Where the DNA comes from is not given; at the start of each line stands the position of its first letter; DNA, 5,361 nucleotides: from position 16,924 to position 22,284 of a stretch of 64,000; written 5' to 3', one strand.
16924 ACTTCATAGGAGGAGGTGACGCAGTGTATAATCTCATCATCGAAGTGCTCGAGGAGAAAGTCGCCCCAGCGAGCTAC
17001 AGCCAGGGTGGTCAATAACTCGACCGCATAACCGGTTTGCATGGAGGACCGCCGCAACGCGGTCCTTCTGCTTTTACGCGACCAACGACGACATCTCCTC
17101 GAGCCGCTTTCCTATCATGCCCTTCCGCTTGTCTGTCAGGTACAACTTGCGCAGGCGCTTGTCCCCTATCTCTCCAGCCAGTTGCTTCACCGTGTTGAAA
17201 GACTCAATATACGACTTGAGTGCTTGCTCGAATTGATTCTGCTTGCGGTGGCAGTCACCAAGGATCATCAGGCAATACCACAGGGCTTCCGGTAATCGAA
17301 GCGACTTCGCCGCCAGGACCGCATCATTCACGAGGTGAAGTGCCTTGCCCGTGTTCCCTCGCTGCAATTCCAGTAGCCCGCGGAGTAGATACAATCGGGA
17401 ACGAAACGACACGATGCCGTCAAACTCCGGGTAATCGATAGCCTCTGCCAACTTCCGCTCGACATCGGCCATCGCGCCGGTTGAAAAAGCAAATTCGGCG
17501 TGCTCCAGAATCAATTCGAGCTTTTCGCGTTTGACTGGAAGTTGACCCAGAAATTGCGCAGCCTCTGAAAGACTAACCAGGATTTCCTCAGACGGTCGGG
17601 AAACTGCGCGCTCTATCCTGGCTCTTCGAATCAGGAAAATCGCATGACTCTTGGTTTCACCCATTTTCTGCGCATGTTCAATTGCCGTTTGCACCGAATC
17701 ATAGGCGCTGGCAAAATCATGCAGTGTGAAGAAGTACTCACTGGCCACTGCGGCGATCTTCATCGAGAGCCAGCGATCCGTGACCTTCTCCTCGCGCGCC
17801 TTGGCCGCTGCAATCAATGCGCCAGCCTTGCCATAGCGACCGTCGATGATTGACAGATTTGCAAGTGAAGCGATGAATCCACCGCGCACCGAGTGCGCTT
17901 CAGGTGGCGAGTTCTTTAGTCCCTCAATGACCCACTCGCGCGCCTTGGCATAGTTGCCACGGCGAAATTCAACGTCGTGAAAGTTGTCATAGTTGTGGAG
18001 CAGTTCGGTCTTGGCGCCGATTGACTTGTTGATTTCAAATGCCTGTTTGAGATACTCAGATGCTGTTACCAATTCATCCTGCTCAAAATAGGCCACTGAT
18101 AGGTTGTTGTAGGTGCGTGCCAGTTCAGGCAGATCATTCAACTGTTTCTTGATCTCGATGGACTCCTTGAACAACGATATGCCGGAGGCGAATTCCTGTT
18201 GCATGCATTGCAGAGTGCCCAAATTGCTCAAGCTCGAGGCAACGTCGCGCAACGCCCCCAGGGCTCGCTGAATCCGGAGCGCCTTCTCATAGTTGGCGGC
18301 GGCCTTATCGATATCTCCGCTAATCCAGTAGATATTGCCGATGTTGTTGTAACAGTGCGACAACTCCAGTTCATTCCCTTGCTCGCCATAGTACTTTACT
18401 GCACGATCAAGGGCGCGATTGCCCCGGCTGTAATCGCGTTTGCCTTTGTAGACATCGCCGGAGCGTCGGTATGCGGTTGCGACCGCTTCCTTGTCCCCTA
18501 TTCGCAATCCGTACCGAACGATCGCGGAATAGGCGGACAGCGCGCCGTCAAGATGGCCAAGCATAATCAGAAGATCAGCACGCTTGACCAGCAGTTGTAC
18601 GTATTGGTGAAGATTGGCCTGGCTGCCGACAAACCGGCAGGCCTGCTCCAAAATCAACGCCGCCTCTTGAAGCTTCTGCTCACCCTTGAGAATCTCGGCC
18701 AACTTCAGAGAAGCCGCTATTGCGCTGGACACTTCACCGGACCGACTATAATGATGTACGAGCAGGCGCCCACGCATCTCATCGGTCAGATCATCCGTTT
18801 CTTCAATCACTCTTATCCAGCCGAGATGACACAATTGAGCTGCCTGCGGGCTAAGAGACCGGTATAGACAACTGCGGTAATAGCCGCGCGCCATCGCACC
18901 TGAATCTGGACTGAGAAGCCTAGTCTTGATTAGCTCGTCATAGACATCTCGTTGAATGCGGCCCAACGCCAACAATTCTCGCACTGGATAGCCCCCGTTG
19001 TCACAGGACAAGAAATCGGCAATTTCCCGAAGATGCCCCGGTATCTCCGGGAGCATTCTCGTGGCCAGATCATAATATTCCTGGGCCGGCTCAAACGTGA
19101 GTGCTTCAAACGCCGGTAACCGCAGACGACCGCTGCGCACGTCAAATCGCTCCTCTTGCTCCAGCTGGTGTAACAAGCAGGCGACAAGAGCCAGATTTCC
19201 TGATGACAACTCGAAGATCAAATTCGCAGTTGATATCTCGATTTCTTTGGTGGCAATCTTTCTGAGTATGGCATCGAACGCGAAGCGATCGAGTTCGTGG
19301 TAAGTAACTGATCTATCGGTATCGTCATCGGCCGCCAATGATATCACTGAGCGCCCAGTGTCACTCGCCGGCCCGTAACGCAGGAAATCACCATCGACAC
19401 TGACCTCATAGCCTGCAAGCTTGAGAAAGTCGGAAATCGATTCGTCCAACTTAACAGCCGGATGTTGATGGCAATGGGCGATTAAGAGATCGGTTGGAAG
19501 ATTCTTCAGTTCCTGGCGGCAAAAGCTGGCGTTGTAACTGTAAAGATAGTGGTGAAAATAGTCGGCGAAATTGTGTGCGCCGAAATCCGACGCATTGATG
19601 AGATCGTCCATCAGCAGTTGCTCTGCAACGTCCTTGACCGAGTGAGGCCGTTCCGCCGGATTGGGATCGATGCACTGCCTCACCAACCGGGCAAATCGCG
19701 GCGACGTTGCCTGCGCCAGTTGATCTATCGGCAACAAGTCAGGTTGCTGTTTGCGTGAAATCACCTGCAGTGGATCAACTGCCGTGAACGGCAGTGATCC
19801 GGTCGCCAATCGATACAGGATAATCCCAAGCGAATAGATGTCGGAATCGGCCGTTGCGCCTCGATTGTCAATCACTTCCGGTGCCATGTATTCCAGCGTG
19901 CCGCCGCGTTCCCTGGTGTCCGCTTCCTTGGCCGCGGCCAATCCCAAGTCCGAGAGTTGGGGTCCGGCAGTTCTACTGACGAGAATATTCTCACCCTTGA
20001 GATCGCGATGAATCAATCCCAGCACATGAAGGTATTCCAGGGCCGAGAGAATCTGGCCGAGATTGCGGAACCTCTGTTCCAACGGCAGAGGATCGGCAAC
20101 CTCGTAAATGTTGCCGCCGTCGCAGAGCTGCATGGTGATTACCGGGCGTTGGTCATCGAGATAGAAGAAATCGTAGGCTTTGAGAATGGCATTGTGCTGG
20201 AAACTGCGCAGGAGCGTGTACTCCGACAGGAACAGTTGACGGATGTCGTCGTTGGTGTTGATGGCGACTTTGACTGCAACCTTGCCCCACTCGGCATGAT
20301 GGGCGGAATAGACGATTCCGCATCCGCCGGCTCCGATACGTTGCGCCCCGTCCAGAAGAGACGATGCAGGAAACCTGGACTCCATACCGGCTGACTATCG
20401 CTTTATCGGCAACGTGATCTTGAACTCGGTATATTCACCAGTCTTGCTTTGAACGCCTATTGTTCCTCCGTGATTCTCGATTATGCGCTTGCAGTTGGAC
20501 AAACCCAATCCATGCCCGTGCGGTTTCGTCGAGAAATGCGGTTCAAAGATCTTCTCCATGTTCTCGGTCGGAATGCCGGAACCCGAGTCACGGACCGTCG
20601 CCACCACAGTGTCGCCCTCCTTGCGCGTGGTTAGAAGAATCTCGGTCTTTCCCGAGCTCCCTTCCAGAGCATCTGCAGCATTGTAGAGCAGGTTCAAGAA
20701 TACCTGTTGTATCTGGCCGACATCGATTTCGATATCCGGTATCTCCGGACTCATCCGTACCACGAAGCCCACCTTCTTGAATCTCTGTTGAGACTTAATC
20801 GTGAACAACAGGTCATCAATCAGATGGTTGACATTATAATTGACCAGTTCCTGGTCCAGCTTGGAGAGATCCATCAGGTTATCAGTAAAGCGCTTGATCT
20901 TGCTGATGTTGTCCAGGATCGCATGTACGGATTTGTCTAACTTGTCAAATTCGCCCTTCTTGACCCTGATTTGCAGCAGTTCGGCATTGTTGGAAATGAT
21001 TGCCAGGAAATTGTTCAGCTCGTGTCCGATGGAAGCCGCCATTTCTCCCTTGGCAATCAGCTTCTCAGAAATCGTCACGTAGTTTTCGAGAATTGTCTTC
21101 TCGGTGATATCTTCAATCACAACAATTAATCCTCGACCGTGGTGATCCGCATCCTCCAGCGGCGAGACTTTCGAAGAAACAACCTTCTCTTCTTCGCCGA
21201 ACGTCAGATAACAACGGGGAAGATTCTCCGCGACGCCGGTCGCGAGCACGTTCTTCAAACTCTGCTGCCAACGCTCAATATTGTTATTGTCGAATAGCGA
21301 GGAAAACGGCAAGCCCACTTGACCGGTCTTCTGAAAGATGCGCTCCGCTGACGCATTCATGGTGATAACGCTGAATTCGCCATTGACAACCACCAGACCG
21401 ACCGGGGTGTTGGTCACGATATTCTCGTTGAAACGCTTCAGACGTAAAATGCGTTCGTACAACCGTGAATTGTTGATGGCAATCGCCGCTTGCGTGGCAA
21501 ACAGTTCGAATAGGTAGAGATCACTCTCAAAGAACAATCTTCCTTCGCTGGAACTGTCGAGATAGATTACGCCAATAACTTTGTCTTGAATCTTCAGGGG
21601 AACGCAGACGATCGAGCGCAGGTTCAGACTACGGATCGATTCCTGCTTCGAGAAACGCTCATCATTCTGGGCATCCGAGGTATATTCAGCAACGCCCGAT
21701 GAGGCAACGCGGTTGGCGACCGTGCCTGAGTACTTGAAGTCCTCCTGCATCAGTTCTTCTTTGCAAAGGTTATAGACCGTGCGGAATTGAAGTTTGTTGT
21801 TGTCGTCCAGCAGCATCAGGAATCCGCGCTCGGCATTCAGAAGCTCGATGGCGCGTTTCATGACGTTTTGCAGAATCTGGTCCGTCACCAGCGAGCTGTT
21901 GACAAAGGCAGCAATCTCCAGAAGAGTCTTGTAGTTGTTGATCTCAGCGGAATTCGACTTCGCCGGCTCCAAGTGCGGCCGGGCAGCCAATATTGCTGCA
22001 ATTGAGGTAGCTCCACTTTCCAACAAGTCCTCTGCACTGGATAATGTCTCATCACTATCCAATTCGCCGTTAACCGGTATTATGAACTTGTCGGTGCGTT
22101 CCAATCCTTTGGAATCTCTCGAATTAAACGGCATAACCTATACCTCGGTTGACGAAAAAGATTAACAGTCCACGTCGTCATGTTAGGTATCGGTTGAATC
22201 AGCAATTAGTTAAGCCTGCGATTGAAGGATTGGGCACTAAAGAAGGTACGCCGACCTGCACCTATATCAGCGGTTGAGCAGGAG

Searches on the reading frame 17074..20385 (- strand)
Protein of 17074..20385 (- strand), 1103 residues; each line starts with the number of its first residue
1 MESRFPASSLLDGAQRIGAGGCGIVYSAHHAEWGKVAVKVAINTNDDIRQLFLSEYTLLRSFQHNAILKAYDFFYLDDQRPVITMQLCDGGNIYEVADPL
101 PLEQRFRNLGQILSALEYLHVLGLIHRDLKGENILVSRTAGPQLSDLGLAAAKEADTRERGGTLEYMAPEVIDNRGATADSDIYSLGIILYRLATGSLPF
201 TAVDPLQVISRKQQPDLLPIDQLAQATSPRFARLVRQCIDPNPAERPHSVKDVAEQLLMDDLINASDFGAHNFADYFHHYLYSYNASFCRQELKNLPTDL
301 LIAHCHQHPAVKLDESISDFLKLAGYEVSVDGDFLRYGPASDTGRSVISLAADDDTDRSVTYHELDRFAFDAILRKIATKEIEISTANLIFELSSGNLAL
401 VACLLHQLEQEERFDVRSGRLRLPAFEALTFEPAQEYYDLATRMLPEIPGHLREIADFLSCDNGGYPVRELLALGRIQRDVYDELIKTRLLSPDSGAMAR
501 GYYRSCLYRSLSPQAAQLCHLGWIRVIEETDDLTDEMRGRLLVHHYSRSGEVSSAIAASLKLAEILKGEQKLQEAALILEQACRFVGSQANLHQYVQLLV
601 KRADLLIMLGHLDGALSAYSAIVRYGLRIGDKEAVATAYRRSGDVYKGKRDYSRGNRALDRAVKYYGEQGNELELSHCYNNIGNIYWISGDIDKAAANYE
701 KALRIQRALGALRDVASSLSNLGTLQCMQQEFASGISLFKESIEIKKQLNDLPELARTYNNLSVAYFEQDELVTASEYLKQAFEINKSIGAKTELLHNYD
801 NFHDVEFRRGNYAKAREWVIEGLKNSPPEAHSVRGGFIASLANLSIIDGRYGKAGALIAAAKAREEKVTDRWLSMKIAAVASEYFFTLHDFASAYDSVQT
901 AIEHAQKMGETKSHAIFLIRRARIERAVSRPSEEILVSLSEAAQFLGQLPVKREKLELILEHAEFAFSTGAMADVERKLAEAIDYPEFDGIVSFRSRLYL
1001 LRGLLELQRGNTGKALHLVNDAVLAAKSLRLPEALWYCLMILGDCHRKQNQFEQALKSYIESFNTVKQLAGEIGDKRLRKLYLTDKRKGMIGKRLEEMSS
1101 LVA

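Call 79: search_protein_families(library=pfam, proteins=[window:17074-20385:-], max_evalue=0.000001)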
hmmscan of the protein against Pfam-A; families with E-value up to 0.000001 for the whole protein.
window:17074-20385:- (1103 aa): 12 families
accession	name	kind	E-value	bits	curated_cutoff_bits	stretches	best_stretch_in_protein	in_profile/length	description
PF00069.31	Pkinase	-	4e-46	158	31.7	1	15-250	5-254/263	Protein kinase domain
PF07714.23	PK_Tyr_Ser-Thr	-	3.3e-34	118.8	23.1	1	15-248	5-250/258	Protein tyrosine and serine/threonine kinase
PF13424.12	TPR_12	-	2.1e-26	92.3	30.1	2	714-787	1-76/77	Tetratricopeptide repeat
PF07719.23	TPR_2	-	4.2e-18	64.3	27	0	678-706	3-31/34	Tetratricopeptide repeat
PF13374.12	TPR_10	-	1.6e-16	60.2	27.5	0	677-710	3-37/42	Tetratricopeptide repeat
PF00515.34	TPR_1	-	1.9e-16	59.5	27.8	0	678-706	3-31/34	Tetratricopeptide repeat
PF17874.7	TPR_MalT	-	1.6e-15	57.7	45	0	680-819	44-184/336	MalT-like TPR region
PF14938.12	SNAP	-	7.3e-11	42.5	25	0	629-741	68-180/282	Soluble NSF attachment protein, SNAP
PF13181.12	TPR_8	-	2.5e-09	37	25.7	0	677-707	2-32/34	Tetratricopeptide repeat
PF13428.12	TPR_14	-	7.7e-08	32.7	23.5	0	597-624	2-29/44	Tetratricopeptide repeat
PF10602.15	RPN7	-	2.4e-07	31.1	29.6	0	658-715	18-75/174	26S proteasome subunit RPN7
PF25058.1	ARM_TT21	-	4.4e-07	30.4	27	0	553-622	54-120/155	Tetratricopeptide repeat protein 21 ARM repeat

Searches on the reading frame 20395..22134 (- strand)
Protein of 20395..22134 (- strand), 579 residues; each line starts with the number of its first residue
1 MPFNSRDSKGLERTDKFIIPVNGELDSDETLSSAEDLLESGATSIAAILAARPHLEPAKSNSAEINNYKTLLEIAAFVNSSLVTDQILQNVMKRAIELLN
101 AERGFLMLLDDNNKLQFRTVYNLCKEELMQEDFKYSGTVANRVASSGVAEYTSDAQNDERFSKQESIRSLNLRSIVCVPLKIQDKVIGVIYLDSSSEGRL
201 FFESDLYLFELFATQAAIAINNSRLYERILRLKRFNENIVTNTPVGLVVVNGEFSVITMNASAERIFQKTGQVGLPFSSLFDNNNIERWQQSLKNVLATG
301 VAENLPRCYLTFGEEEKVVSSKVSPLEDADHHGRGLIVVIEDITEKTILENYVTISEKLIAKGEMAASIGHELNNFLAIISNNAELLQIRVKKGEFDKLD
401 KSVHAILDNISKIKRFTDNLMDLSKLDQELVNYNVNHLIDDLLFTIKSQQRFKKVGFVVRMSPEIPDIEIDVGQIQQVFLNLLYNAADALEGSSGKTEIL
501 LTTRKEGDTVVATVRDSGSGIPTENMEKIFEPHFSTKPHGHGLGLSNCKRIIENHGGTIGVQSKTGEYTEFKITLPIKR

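Call 79: search_protein_families(library=pfam, proteins=[window:20395-22134:-], max_evalue=0.000001)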
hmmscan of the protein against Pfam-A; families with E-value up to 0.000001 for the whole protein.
window:20395-22134:- (579 aa): 7 families
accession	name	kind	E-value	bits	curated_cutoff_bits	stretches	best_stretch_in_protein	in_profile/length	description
PF02518.31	HATPase_c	-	1.5e-25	90.2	26.4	1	472-578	3-110/111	Histidine kinase-, DNA gyrase B-, and HSP90-like ATPase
PF13492.12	GAF_3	-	1.5e-17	64.6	27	1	85-222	3-129/129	GAF domain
PF13185.12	GAF_2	-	1.5e-17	64.5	28.6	1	85-220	5-135/136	GAF domain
PF01590.32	GAF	-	4.1e-17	63.4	22.4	1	85-220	3-133/133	GAF domain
PF08448.16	PAS_4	-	5.3e-10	39.9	23.1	1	241-346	2-108/110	PAS fold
PF14501.12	HATPase_c_5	-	2.9e-09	37.2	22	1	474-575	5-101/102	GHKL domain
PF00512.31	HisKA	-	1.1e-08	35.5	26.9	1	361-429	1-66/66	His Kinase A (phospho-acceptor) domain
